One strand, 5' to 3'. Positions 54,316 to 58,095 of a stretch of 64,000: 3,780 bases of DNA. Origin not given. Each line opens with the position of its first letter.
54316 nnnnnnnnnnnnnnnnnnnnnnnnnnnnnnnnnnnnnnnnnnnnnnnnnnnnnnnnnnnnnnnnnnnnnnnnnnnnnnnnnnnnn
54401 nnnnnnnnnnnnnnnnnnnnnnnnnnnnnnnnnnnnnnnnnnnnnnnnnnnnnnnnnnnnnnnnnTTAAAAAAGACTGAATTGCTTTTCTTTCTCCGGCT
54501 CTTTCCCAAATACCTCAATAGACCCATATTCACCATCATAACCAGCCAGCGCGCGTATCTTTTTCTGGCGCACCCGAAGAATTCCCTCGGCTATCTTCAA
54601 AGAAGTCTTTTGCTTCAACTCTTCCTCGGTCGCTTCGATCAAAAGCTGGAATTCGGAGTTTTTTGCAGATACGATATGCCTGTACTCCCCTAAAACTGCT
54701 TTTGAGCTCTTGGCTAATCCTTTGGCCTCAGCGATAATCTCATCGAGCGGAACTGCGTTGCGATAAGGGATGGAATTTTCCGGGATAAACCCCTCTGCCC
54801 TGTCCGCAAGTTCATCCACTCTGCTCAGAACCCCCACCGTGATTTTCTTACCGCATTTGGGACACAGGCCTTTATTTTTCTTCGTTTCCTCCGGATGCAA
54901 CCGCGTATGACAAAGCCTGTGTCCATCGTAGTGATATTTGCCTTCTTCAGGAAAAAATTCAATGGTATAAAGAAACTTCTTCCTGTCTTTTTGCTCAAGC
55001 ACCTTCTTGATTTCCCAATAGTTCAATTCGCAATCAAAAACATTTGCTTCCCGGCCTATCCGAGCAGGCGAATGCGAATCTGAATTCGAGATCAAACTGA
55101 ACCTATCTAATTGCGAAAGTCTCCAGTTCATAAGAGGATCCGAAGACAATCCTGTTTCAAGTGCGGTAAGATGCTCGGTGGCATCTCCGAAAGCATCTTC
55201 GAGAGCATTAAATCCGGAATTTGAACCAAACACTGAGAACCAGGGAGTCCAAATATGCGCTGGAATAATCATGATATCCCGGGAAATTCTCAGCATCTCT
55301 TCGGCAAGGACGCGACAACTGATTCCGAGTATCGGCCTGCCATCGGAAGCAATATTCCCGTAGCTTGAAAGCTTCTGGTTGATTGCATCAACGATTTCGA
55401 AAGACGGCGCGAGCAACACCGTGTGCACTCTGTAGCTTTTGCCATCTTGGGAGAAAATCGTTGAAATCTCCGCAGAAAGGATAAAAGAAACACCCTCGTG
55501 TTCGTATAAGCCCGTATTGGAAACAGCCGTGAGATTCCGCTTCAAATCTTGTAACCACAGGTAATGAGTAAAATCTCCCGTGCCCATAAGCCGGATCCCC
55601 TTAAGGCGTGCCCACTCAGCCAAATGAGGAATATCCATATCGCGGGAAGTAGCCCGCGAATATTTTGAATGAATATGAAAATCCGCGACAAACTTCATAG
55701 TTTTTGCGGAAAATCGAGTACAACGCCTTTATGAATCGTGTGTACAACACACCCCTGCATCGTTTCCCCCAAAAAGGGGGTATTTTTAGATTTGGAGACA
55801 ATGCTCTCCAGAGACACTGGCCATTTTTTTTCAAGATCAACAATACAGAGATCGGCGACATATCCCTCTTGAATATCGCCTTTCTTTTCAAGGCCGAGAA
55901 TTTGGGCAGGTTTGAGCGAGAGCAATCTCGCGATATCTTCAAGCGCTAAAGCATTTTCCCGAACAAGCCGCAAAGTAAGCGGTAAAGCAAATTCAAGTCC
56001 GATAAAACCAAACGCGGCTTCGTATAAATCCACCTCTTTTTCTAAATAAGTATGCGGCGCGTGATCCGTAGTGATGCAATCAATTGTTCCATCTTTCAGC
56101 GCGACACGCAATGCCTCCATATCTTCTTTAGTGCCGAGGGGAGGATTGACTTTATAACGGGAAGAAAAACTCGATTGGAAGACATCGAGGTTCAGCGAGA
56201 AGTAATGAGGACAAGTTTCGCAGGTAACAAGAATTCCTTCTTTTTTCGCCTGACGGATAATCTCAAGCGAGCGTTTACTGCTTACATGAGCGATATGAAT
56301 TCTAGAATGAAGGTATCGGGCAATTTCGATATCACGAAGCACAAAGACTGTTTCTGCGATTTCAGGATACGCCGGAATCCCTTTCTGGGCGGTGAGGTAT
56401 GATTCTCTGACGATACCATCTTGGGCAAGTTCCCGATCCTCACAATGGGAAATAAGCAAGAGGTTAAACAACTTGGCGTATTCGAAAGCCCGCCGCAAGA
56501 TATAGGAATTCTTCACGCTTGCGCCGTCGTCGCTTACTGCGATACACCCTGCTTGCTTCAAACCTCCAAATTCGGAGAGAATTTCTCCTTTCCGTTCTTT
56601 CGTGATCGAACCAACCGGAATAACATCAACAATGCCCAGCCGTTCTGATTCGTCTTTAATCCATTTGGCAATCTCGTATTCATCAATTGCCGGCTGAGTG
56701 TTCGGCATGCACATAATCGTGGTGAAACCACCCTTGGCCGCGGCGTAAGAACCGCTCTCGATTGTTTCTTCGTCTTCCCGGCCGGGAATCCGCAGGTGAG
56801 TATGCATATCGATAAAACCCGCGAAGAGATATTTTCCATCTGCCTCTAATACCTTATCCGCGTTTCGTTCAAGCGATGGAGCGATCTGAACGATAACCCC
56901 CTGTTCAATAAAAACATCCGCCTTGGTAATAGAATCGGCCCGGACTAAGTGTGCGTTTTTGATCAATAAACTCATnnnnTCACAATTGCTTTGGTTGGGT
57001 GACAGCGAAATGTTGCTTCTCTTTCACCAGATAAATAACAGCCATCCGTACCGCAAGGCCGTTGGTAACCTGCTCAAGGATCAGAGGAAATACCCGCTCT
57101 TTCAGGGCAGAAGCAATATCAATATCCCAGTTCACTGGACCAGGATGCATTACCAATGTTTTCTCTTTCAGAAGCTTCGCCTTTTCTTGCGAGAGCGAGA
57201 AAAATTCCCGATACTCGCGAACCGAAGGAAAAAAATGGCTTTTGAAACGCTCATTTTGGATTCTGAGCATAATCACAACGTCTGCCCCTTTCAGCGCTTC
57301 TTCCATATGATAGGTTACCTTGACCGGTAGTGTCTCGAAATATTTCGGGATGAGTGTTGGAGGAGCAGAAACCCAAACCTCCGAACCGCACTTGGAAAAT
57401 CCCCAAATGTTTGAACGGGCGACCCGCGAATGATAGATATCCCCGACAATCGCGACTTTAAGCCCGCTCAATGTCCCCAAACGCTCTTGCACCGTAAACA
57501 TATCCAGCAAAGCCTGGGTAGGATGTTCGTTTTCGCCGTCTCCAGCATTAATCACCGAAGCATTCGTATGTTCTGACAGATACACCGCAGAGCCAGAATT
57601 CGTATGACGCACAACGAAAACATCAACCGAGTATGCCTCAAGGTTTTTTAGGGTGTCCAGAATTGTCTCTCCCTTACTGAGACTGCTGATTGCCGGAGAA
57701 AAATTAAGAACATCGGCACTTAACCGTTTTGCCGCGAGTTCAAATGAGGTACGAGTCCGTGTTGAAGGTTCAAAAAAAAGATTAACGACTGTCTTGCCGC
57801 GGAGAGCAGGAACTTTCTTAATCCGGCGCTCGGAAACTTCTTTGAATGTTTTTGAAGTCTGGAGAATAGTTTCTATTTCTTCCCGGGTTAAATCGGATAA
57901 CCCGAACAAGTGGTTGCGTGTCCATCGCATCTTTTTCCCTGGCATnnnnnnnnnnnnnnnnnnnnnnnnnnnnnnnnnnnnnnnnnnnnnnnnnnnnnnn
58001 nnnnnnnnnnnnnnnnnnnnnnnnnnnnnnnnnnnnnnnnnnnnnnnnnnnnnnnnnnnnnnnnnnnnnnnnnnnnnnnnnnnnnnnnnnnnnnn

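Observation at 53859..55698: EndoQ-like PHP nuclease, flavodoxin and a tRNA-Arg(CCG) inserted inside the pyrB-pyrC...carA-carB operon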

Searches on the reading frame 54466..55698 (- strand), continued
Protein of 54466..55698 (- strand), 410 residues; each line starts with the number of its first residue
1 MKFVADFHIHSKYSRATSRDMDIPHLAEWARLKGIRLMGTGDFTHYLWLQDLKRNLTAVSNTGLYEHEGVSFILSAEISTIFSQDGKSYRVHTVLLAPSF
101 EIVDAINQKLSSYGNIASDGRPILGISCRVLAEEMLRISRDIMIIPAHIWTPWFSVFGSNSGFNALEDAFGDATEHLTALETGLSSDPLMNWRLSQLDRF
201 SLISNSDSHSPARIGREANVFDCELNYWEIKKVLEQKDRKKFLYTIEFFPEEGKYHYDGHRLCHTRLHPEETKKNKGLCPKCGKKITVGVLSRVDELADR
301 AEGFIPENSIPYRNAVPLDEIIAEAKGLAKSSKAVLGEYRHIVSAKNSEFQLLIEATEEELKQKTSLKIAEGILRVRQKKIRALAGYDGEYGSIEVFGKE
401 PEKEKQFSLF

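Call 16: find_encoding_contigs(protein=P0020, flank=10000, max_places=3)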
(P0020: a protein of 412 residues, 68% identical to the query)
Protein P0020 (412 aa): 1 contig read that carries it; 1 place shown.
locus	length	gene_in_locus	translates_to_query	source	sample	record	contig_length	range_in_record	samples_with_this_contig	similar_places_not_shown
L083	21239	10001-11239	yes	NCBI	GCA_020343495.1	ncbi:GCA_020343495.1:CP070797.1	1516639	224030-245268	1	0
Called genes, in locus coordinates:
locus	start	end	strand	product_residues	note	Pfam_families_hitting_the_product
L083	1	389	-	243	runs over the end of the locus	PF00483:NTP_transferase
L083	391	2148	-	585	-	PF05524:PEP-utilisers_N, PF00391:PEP-utilizers, PF02896:PEP-utilizers_C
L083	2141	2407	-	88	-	PF00381:PTS-HPr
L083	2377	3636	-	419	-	PF01933:CofD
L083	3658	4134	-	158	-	PF00359:PTS_EIIA_2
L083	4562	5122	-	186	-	PF01765:RRF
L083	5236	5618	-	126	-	PF00696:AA_kinase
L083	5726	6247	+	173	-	PF00156:Pribosyltran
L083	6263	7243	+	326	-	PF13310:Virulence_RhuM, PF02661:Fic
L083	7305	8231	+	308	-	PF02729:OTCace_N, PF00185:OTCace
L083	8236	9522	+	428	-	PF07969:Amidohydro_3 (weak), PF01979:Amidohydro_1, PF12890:DHOase, PF07969:Amidohydro_3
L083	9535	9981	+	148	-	PF01927:Mut7-C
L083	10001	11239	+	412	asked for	PF27218:MJ0043_C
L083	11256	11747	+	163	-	PF03358:FMN_red, PF12724:Flavodoxin_5 (faint)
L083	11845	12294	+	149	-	PF02481:DNA_processg_A (faint), PF18306:LDcluster4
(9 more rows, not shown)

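Call 23: find_related_loci(query=window:54466-55698:-, collection=metagenome_contigs, flank=10000)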
Query window:54466-55698:- (410 aa) in metagenome_contigs; peptide patterns used: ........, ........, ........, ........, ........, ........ (x = any residue, [..] = any of these).
600 stretches matched a pattern (row limit reached: there are more); 518 encode a relative of the query (tblastn E <= 1e-3); the best 80 are kept; 80 distinct loci.
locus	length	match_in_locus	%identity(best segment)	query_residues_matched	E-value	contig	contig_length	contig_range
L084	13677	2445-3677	70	1-410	0e+0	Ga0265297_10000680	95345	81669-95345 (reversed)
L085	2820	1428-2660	69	1-410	0e+0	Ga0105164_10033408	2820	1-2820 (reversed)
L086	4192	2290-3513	64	4-410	0e+0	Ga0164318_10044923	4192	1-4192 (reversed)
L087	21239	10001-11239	64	1-410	0e+0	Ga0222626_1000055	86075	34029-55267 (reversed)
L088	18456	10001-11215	62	1-406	7e-176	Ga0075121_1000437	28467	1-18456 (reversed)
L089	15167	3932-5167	61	1-410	2e-174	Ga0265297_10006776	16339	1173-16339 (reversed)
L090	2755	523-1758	60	1-410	0e+0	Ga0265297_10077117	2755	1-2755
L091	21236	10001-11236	58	1-410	1e-167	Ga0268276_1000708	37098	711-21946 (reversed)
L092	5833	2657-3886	56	2-410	3e-165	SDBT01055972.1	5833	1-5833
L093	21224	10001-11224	56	1-410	4e-158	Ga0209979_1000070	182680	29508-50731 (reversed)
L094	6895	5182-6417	53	2-410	6e-154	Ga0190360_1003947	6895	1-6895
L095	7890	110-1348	53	1-410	6e-153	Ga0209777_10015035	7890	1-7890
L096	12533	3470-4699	53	1-410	7e-152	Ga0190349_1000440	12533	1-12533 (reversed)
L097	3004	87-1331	53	1-410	2e-159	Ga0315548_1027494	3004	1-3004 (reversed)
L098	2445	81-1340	53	1-410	2e-158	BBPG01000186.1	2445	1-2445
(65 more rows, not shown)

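Call 52: search_protein_families(library=padloc, proteins=[window:54466-55698:-], max_evalue=0.01)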
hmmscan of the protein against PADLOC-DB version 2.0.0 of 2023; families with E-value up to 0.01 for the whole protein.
window:54466-55698:- (410 aa): 0 families

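Call 53: search_dna_similar(query=window:54466-55698:-, collection=phages, mode=protein, max_rows=10)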
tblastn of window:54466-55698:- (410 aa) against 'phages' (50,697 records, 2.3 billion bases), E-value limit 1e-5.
No match.

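Call 57: predict_structure(alignment_id=A1)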
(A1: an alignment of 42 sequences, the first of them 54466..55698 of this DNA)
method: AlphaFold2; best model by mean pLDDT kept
length: 410 residues; sequences in the alignment: 42
mean_pLDDT: 87.7   pTM: 0.88
mean pLDDT of the five models: 87.7, 84.1, 83.4, 79.5, 76.9
residues with pLDDT >= 90: 250; 70-90: 124; 50-70: 23; < 50: 13
segments of 3 or more residues with pLDDT < 50: 250-252, 401-410
pLDDT, mean of each block of 10 residues (from residue 1): 94 89 96 96 94 97 96 95 82 96 96 77 88 97 93 82 91 96 69 90 90 91 97 97 84 68 85 92 89 90 88 88 91 92 85 92 92 91 70 75 36
secondary structure, 60 per line:
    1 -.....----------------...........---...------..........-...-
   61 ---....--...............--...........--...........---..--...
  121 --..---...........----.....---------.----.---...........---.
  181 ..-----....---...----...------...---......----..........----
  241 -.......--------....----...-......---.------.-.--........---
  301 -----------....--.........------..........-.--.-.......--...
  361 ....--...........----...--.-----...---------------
elements in order: E2-6 H23-33 E37-39 H46-55 E57-59 E64-67 E70-84 E87-97 H100-110 H128-138 E143-147 H166-176 E180-182 H188-191 E202-204 E217-222 H227-236 E242-248 E257-260 E265-267 H269-274 H290-297 E312-315 H318-326 H333-342 H349-355 H358-364 H367-377 E382-384 E393-395

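Call 60: fold_search(model_id=the predicted structure, library=pdb)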
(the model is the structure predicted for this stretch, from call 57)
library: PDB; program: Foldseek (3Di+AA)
matches with E <= 10: 583; with E <= 0.001: 8
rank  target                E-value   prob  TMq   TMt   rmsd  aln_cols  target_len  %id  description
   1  5zb8_A                4.1e-37  1.00  0.85  0.87   3.2       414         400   33  Crystal structure of the novel lesion-specific endonuclease PfuEndoQ from Pyrococcus furiosus (released 2018-04-04)
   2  5zb8_B                6.9e-37  1.00  0.86  0.89   3.2       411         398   33  Crystal structure of the novel lesion-specific endonuclease PfuEndoQ from Pyrococcus furiosus (released 2018-04-04)
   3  5zb8_C                8.2e-37  1.00  0.85  0.88   2.3       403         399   33  Crystal structure of the novel lesion-specific endonuclease PfuEndoQ from Pyrococcus furiosus (released 2018-04-04)
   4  7k30_A                6.7e-33  1.00  0.84  0.87   2.8       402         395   34  Crystal structure of Endonuclease Q complex with 27-mer duplex substrate with dU at the active site (released 2021-03-17)
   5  7rty_A                1.8e-06  1.00  0.38  0.59   5.3       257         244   14  Crystal Structure of PsfC from Pseudomonas syringae PB-5123 (released 2021-09-15)
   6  2anu_A                6.0e-05  1.00  0.32  0.55   5.9       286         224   14  Crystal structure of Predicted metal-dependent phosphoesterase (PHP family) (tm0559) from THERMOTOGA MARITIMA at 2.40  (released 2005-10-18)
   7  2anu_C                9.0e-05  1.00  0.32  0.55   5.8       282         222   12  Crystal structure of Predicted metal-dependent phosphoesterase (PHP family) (tm0559) from THERMOTOGA MARITIMA at 2.40  (released 2005-10-18)
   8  3e0f                  6.8e-04  1.00  0.28  0.37   9.7       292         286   13  Crystal structure of a putative metal-dependent phosphoesterase (bad_1165) from bifidobacterium adolescentis atcc 15703  (released 2008-09-02)
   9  3o0f                  1.0e-03  1.00  0.33  0.45   7.4       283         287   14  Crystal structure of a putative metal-dependent phosphoesterase (BAD_1165) from bifidobacterium adolescentis atcc 15703  (released 2010-08-25)
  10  2yb1                  5.4e-03  0.99  0.34  0.47   6.7       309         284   15  Structure of an amidohydrolase from Chromobacterium violaceum (EFI target EFI-500202) with bound Mn, AMP and phosphate. (released 2011-03-16)
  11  4iqj_C                6.1e-03  0.96  0.29  0.12   6.5       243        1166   14  Structure of PolIIIalpha-Tauc-DNA complex suggests an atomic model of the replisome (released 2013-03-13)
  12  4iqj_B                8.6e-03  0.94  0.29  0.12   6.1       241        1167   13  Structure of PolIIIalpha-Tauc-DNA complex suggests an atomic model of the replisome (released 2013-03-13)
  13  6lei_B                1.7e-02  0.30  0.11  0.13   8.9       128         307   15  Structure of D-carbamoylase from Nitratireductor indicus (released 2020-10-28)
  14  9etk                  2.1e-02  0.91  0.28  0.39   9.7       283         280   15  Crystal structure of Vibrio cholerae RNase AM (released 2024-09-11)
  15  1fo6_A                2.1e-02  0.35  0.10  0.13  11.1       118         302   15  CRYSTAL STRUCTURE ANALYSIS OF N-CARBAMoYL-D-AMINO-ACID AMIDOHYDROLASE (released 2001-08-29)
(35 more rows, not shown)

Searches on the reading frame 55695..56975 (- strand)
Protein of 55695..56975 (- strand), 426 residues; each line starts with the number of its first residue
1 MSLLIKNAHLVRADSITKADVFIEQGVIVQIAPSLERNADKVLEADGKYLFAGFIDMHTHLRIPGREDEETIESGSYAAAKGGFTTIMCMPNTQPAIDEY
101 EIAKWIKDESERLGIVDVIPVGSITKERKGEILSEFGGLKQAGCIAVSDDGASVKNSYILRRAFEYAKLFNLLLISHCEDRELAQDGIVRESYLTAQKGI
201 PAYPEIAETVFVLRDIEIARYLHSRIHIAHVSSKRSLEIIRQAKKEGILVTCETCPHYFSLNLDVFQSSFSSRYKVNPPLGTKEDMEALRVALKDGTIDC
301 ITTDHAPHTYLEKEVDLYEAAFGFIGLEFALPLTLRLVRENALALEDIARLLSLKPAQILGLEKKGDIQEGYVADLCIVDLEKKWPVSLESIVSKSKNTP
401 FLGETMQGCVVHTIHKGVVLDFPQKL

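Call 3: search_protein_families(library=pfam, proteins=[window:55695-56975:-], max_evalue=0.01)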
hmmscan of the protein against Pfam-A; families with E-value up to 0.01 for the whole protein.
window:55695-56975:- (426 aa): 3 families
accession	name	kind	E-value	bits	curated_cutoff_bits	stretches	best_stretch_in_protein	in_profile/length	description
PF01979.26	Amidohydro_1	-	6.9e-29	101.6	25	1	49-419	1-344/345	Amidohydrolase family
PF07969.17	Amidohydro_3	-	5e-14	53.1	29.7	2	287-419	357-470/472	Amidohydrolase family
PF12890.13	DHOase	-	1.4e-05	25.7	21.2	1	48-235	2-141/142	Dihydro-orotase-like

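Call 4: search_protein_families(library=ncbifam, proteins=[window:55695-56975:-], max_evalue=0.01)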
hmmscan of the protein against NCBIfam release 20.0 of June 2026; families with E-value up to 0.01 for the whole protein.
window:55695-56975:- (426 aa): 71 families (the best 25 are shown)
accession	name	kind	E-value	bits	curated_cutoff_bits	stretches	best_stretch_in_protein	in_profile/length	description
NF006844.0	PRK09357.2-5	equivalog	3.6e-125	418.3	701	1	2-419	3-418/422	dihydroorotase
NF006837.0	PRK09357.1-2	equivalog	2.5e-123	411.8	575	1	1-419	1-420/428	dihydroorotase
NF006836.0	PRK09357.1-1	equivalog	5.2e-122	407.7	538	1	2-419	3-422/432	dihydroorotase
TIGR00857.1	pyrC_multi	subfamily_domain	9.2e-118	393.8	279.05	1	15-419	2-407/412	dihydroorotase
NF006842.0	PRK09357.2-3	equivalog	3.2e-116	388.5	695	1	1-419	1-436/440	dihydroorotase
NF006845.0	PRK09357.2-6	equivalog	1.4e-115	386.4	728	1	1-419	1-423/428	dihydroorotase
NF006843.0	PRK09357.2-4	equivalog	2.5e-113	379.2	786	1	1-418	1-417/431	dihydroorotase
NF006841.0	PRK09357.2-2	equivalog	6.7e-111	371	640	1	4-419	3-415/421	dihydroorotase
NF006558.0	PRK09059.1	equivalog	4.2e-97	325.4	645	1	4-417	6-423/430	dihydroorotase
NF006839.0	PRK09357.1-4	equivalog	5.3e-97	325.1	576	1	3-419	2-418/422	dihydroorotase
NF005791.0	PRK07627.1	equivalog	7.5e-95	318.4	442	1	1-419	1-420/425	dihydroorotase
NF006838.0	PRK09357.1-3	equivalog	1.5e-85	287.6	644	1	2-418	2-418/423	dihydroorotase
NF005614.0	PRK07369.1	equivalog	3.4e-84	283.1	456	1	17-414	20-417/419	dihydroorotase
NF004839.0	PRK06189.1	equivalog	8.9e-77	258.6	631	1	3-418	5-428/451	allantoinase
TIGR03178.1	allantoinase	equivalog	4.8e-76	256.3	357.85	1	3-420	2-424/441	allantoinase AllB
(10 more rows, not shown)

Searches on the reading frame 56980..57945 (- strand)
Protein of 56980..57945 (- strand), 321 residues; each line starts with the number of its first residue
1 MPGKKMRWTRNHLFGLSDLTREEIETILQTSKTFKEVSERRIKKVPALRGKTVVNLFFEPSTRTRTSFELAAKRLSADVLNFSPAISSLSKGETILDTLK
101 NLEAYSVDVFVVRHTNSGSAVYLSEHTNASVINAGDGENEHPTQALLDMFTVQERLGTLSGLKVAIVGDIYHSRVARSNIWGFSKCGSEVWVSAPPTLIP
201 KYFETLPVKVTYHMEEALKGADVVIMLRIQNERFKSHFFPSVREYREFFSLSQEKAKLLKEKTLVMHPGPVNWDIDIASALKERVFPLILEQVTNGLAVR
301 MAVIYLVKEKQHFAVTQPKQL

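Call 3: search_protein_families(library=pfam, proteins=[window:56980-57945:-], max_evalue=0.01)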
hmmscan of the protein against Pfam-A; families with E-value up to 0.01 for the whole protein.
window:56980-57945:- (321 aa): 2 families
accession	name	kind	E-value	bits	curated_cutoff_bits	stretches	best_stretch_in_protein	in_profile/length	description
PF02729.26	OTCace_N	-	2e-47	161.4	29.9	1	12-154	2-148/148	Aspartate/ornithine carbamoyltransferase, carbamoyl-P binding domain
PF00185.30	OTCace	-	1.3e-19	71.2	29.4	1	161-306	2-156/157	Aspartate/ornithine carbamoyltransferase, Asp/Orn binding domain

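Call 4: search_protein_families(library=ncbifam, proteins=[window:56980-57945:-], max_evalue=0.01)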
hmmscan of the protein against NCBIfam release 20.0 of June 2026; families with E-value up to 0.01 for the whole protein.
window:56980-57945:- (321 aa): 17 families
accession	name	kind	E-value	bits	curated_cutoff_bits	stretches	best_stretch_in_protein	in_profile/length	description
NF002032.1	PRK00856.1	equivalog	2.3e-118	394.7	263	1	11-307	1-296/297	aspartate carbamoyltransferase catalytic subunit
TIGR00670.1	asp_carb_tr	equivalog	2e-97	326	236.95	1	11-307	1-302/304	aspartate carbamoyltransferase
NF010387.0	PRK13814.1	equivalog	1.5e-67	227.7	660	1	11-307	6-302/310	aspartate carbamoyltransferase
NF006046.0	PRK08192.1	equivalog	8.9e-51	173.1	512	1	6-308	2-317/339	aspartate carbamoyltransferase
NF008853.0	PRK11891.1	equivalog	8.6e-50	169.6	560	1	9-304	87-394/430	aspartate carbamoyltransferase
NF001986.0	PRK00779.1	subfamily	3.1e-39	134.9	306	1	10-309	5-305/307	ornithine carbamoyltransferase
TIGR00658.1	orni_carb_tr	equivalog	1.1e-36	126.6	280.85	1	12-305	2-300/304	ornithine carbamoyltransferase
NF009916.0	PRK13376.1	equivalog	4.3e-28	98.1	800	1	20-308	17-333/525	bifunctional aspartate carbamoyltransferase catalytic subunit/aspartate carbamoyltransferase regulatory subunit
NF011380.0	PRK14805.1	equivalog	1.1e-25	90.3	421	1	11-304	2-296/302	ornithine carbamoyltransferase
TIGR04384.1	putr_carbamoyl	exception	3.5e-24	85.5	500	1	16-195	5-182/330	putrescine carbamoyltransferase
NF003286.0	PRK04284.1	subfamily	1.7e-23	83.2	515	1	13-202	9-195/332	ornithine carbamoyltransferase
NF003384.0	PRK04523.1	equivalog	2.9e-18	66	288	2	11-82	4-70/336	N-acetylornithine carbamoyltransferase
NF002470.0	PRK01713.1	equivalog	3.8e-15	56.1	545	1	10-201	7-195/334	ornithine carbamoyltransferase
NF009213.0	PRK12562.1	subfamily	7.8e-14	51.8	559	1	10-160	6-153/334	ornithine carbamoyltransferase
TIGR03316.1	ygeW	equivalog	7.7e-09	34.9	500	1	11-116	19-122/391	knotted carbamoyltransferase YgeW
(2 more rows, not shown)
